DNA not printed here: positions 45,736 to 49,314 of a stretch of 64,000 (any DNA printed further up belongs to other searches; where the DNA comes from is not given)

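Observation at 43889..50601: Orphan module: zinc-ribbon membrane protein coupled to a 1,432-aa single-TM giant, followed by a double flavodoxin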

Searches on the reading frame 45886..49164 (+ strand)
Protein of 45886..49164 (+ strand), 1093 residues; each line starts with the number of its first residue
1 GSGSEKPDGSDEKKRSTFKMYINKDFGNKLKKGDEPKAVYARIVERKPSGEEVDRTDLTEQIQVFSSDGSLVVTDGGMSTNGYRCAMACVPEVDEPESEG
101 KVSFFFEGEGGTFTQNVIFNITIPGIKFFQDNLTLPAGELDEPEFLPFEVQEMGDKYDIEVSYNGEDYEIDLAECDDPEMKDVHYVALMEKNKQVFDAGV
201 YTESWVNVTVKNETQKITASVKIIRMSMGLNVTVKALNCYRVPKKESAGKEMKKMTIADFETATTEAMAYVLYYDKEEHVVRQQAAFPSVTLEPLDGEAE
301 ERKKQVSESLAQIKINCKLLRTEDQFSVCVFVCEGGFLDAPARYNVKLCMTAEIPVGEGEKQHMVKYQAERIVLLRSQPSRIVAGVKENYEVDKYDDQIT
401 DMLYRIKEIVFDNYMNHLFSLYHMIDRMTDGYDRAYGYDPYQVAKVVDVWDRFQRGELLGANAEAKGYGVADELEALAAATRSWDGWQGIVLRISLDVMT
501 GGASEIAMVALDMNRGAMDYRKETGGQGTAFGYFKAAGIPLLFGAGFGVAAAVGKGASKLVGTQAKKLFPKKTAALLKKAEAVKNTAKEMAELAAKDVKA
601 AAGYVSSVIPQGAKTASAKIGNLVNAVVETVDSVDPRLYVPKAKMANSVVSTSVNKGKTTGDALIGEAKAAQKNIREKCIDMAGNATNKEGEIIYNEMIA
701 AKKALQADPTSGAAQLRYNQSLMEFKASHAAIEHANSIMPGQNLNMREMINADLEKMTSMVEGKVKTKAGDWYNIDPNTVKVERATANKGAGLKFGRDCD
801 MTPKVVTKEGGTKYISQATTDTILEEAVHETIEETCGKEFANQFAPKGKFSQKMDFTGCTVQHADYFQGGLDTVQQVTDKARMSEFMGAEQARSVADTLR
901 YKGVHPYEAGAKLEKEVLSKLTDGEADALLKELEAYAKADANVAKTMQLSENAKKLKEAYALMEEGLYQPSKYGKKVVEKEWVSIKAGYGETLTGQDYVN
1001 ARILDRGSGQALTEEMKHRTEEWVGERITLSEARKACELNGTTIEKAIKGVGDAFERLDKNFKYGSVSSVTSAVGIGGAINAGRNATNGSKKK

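Call 34: predict_structure(alignment_id=A3)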
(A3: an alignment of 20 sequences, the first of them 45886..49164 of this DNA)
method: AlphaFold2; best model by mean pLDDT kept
length: 1093 residues; sequences in the alignment: 20
mean_pLDDT: 69.8   pTM: 0.42
mean pLDDT of the five models: 69.8, 68.1, 67.9, 67.4, 66.0
residues with pLDDT >= 90: 156; 70-90: 525; 50-70: 150; < 50: 262
segments of 3 or more residues with pLDDT < 50: 1-13, 247-255, 382-385, 459-641, 786-791, 868-872, 1017-1022, 1063-1093
pLDDT, mean of each block of 10 residues (from residue 1): 30 64 73 82 83 85 86 86 87 76 83 82 81 84 86 82 88 78 87 78 90 82 89 81 54 49 82 81 89 82 80 87 87 70 78 79 83 71 49 73 83 64 71 63 65 56 31 37 36 38 38 42 38 34 30 29 29 32 32 32 29 31 33 32 64 83 90 90 90 91 89 91 89 75 72 89 93 86 61 68 74 81 93 91 87 81 57 57 67 76 84 90 90 91 86 91 85 80 70 82 82 50 70 92 89 83 39 27 35 30
secondary structure, 60 per line:
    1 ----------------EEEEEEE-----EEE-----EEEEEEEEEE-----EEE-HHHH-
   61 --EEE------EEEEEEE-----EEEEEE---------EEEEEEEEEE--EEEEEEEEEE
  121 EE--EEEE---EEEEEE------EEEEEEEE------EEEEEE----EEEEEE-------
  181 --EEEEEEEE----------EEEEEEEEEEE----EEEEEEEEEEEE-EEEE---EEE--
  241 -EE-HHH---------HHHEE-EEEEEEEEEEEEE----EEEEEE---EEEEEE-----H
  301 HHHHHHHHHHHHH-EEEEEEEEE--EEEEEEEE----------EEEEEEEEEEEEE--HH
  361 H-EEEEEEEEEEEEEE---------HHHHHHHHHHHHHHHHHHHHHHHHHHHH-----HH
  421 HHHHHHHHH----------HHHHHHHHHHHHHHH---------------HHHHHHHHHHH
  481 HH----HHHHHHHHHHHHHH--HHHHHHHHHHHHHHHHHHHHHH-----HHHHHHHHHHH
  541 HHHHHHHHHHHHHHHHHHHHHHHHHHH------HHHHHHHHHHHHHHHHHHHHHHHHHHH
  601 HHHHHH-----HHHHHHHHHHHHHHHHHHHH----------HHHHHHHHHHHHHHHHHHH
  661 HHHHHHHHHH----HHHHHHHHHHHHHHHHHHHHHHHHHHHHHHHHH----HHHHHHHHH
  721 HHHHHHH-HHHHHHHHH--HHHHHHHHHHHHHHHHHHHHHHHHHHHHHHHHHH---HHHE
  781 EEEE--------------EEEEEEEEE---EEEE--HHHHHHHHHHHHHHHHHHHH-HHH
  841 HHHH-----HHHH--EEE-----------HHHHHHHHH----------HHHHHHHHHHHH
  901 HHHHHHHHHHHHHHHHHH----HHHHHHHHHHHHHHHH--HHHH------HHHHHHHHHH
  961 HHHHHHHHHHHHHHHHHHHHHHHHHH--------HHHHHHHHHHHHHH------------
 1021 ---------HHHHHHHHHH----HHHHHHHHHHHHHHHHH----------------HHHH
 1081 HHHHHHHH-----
elements in order (helices of 4 or more, strands of 3 or more residues): E17-23 E29-31 E37-46 E52-54 H56-59 E63-65 E72-78 E84-89 E99-108 E111-122 E125-128 E132-137 E144-151 E158-163 E168-173 E183-190 E201-211 E216-227 E229-232 E236-238 E263-275 E280-285 E289-294 H300-313 E315-323 E326-333 E344-356 E363-376 H386-413 H419-429 H440-454 H470-482 H487-500 H503-524 H530-567 H574-606 H612-631 H642-670 H675-707 H712-727 H729-737 H740-773 E780-784 E799-807 E811-814 H817-836 H838-844 H850-853 E856-858 H870-878 H889-918 H923-938 H941-944 H951-986 H995-1008 H1030-1039 H1044-1060 H1077-1088

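Call 36: fold_search(model_id=the predicted structure, library=pdb)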
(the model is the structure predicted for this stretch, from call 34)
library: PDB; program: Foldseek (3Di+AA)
matches with E <= 10: 1297; with E <= 0.001: 128
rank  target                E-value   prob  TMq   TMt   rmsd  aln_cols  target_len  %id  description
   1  6vfw_D                1.1e-06  1.00  0.11  0.23  17.1       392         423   10  Crystal structure of human delta protocadherin 10 EC1-EC4 (released 2020-03-11)
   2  3f85                  1.3e-06  1.00  0.10  0.19  20.0       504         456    9  Structure of fusion complex of homo trimeric major pilin subunits CfaB of CFA/I fimbirae from ETEC E. coli (released 2009-08-11)
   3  6vfr_A                1.4e-06  1.00  0.10  0.20  25.4       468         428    9  Crystal structure of human protocadherin 18 EC1-EC4 (released 2020-03-11)
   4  6vfp_A                2.3e-06  1.00  0.11  0.21  29.3       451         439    8  Crystal structure of human protocadherin 1 EC1-EC4 (released 2020-03-11)
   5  6vfw_E                2.3e-06  1.00  0.09  0.18  22.5       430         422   12  Crystal structure of human delta protocadherin 10 EC1-EC4 (released 2020-03-11)
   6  7aml_A                2.3e-06  1.00  0.10  0.15  15.4       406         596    9  RET/GDNF/GFRa1 extracellular complex Cryo-EM structure (released 2021-01-13)
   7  6vg4_A                2.7e-06  1.00  0.12  0.19  15.6       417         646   10  Human protocadherin 10 ectodomain (released 2020-03-11)
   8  6vfq_A                2.8e-06  1.00  0.10  0.19  17.8       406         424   12  Crystal structure of monomeric human protocadherin 10 EC1-EC4 (released 2020-03-11)
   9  8egx_B                2.9e-06  1.00  0.12  0.24  16.4       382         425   11  Complex of Fat4(EC1-4) bound to Dchs1(EC1-4) (released 2023-02-22)
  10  5ftx                  3.8e-06  1.00  0.12  0.18  23.6       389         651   12  Structure of surface layer protein SbsC, domains 4-9 (released 2017-02-22)
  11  2xyc                  4.1e-06  1.00  0.13  0.37  14.5       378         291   11  CRYSTAL STRUCTURE OF NCAM2 IGIV-FN3I (released 2011-02-23)
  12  6dms                  4.5e-06  1.00  0.10  0.13  15.4       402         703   11  Endo-fucoidan hydrolase MfFcnA4_H294Q from glycoside hydrolase family 107 (released 2018-10-03)
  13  4zpn_B                4.7e-06  1.00  0.11  0.28  15.1       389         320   10  Crystal Structure of Protocadherin Gamma C5 EC1-3 with extended N-terminus (released 2015-10-28)
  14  4fom_A                6.3e-06  1.00  0.13  0.32  12.8       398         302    8  Crystal structure of human nectin-3 full ectodomain (D1-D3) (released 2012-08-22)
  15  9g93_A                7.8e-06  1.00  0.12  0.19  18.1       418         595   14  CryoET structure of the in vitro grown Bacillus anthracis Sap S-layer (released 2024-12-18)
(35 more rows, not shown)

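Call 38: fold_search(model_id=the predicted structure, library=viral)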
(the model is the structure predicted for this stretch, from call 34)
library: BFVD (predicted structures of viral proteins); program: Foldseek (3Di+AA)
matches with E <= 10: 706; with E <= 0.001: 87
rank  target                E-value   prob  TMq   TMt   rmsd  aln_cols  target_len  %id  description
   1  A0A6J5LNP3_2          8.1e-07  1.00  0.10  0.10  17.9       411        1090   10  Tip attachment protein J central straight fiber domain-containing protein [uncultured Caudovirales phage]
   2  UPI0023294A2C         2.4e-06  1.00  0.10  0.10  16.9       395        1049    8  (no name look-up for this kind of identifier)
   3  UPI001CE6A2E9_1       2.5e-06  1.00  0.08  0.08  25.3       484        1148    7  (no name look-up for this kind of identifier)
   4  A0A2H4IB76            3.0e-06  1.00  0.09  0.08  28.0       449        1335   10  Putative major tail protein [Erwinia phage vB_EamM_Y3]
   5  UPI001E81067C         4.1e-06  1.00  0.09  0.10  23.3       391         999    9  (no name look-up for this kind of identifier)
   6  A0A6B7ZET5            4.1e-06  1.00  0.10  0.13  22.0       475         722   11  Uncharacterized protein [Klebsiella phage N1M2]
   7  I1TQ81                4.7e-06  1.00  0.12  0.16  14.4       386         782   11  (no name in the UniProt tables at hand)
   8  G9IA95                5.3e-06  1.00  0.12  0.24  16.0       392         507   12  (no name in the UniProt tables at hand)
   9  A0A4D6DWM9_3          5.3e-06  1.00  0.11  0.09  17.0       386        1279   11  Uncharacterized protein [Edwardsiella phage pEt-SU]
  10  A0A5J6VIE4            7.2e-06  1.00  0.13  0.14  17.5       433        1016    8  Uncharacterized protein [Megaviridae environmental sample]
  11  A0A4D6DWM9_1          7.2e-06  1.00  0.08  0.07  26.1       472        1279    9  Uncharacterized protein [Edwardsiella phage pEt-SU]
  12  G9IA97                7.8e-06  1.00  0.09  0.10  22.1       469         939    9  (no name in the UniProt tables at hand)
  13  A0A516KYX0            8.9e-06  1.00  0.11  0.15  26.4       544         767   10  (no name in the UniProt tables at hand)
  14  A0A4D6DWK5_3          9.3e-06  1.00  0.12  0.12  15.7       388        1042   12  Uncharacterized protein [Edwardsiella phage pEt-SU]
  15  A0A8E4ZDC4            9.3e-06  1.00  0.10  0.14  16.3       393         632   11  BACON domain-containing protein [Polaribacter phage Leef_1]
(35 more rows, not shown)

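Call 39: search_protein_families(library=pfam, alignment_id=A3, max_evalue=0.1)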
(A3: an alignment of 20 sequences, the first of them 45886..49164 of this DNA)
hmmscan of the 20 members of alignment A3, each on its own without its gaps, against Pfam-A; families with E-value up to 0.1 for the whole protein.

A. member 1, window:45886-49164:+ (1093 aa): 1 family
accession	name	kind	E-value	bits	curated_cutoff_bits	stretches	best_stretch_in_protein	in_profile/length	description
PF11774.14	Lsr2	-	0.092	12.8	29.6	0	158-181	21-44/58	Lsr2 dimerization domain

B. families by the number of members that match (of 20 scanned): 2 families
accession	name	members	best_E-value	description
PF11774.14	Lsr2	8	0.027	Lsr2 dimerization domain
PF16766.10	CID_GANP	4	0.032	Binding region of GANP to ENY2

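Call 42: find_related_loci(query=A4, collection=genome_contigs, flank=10000)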
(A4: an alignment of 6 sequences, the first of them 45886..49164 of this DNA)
Query A4 (1093 aa) in genome_contigs; peptide patterns used: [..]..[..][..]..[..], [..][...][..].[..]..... (x = any residue, [..] = any of these).
180 stretches matched a pattern; 17 encode a relative of the query (tblastn E <= 1e-3); 17 distinct loci.
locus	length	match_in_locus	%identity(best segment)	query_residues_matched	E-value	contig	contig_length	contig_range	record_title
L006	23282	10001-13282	96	1-1093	0e+0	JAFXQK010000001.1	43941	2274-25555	MAG: Lachnospiraceae bacterium isolate RGIG6651 Sheep_Rumen-1__c34, whole genome shotgun sequence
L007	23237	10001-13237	69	11-1090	0e+0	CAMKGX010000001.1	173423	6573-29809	MAG: uncultured Clostridia bacterium isolate SRR12081293_bin.102_metaWRAP_v1.3_MAG genome assembly, contig: ERZ12289773.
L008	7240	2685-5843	70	11-1064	0e+0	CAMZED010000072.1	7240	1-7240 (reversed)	MAG TPA_asm: uncultured Clostridia bacterium isolate SRR10912533_bin.55_metaWRAP_v1.3_MAG genome assembly, contig: ERZ14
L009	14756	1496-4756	68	11-1090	0e+0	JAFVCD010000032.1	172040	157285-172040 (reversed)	MAG: Oscillospiraceae bacterium isolate RGIG5036 Roe_deer_Rumen.Co__c1167115, whole genome shotgun sequence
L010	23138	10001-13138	49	1-1053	0e+0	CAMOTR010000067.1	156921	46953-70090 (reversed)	MAG: uncultured Lachnospiraceae bacterium isolate SRR873609_bin.145_metaWRAP_v1.3_MAG genome assembly, contig: ERZ175610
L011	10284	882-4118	69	11-1090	0e+0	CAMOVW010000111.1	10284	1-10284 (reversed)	MAG: uncultured Clostridia bacterium isolate SRR873600_bin.140_metaWRAP_v1.3_MAG genome assembly, contig: NODE_14903_len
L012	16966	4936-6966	32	1-593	9e-74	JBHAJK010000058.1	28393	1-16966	MAG: Lachnospiraceae bacterium isolate D-4_MAG_30 D-4__104153, whole genome shotgun sequence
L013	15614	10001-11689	31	11-513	5e-65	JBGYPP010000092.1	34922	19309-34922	MAG: Acetatifactor sp. isolate D-72_MAG_67 D-72__151646, whole genome shotgun sequence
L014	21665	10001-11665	32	13-513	8e-69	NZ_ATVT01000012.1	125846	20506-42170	Butyrivibrio sp. XPD2006 G590DRAFT_scaffold00012.12_C, whole genome shotgun sequence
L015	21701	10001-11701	31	1-512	4e-66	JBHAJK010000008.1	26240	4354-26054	MAG: Lachnospiraceae bacterium isolate D-4_MAG_30 D-4__13186, whole genome shotgun sequence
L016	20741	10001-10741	44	11-232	3e-44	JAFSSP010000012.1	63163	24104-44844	MAG: Clostridia bacterium isolate RGIG3436 Goat_Rumen.Co__c1065274, whole genome shotgun sequence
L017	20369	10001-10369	48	8-128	6e-25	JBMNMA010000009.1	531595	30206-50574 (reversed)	MAG: Eubacteriales bacterium isolate SBF912LR0HQ0076 contig_505, whole genome shotgun sequence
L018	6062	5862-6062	66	11-77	1e-21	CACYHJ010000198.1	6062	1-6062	MAG: Ruminococcaceae bacterium isolate RUG11941 genome assembly, contig: RUG11941_asm_198, whole genome shotgun sequence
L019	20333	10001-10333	43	12-121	2e-18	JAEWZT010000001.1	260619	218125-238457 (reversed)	MAG: Bacillota bacterium isolate OH_SFB_221 k127_744031, whole genome shotgun sequence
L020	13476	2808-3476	31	12-236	3e-18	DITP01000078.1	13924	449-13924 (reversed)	MAG TPA_asm: Acholeplasmataceae bacterium UBA6181 UBA6181_contig_368227, whole genome shotgun sequence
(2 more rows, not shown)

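Call 43: find_related_loci(query=A4, collection=viral_contigs, flank=10000)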
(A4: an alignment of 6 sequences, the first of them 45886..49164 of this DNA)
Query A4 (1093 aa) in viral_contigs; peptide patterns used: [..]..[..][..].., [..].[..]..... (x = any residue, [..] = any of these).
321 stretches matched a pattern, but none encodes a relative of the query by tblastn (E <= 1e-3).
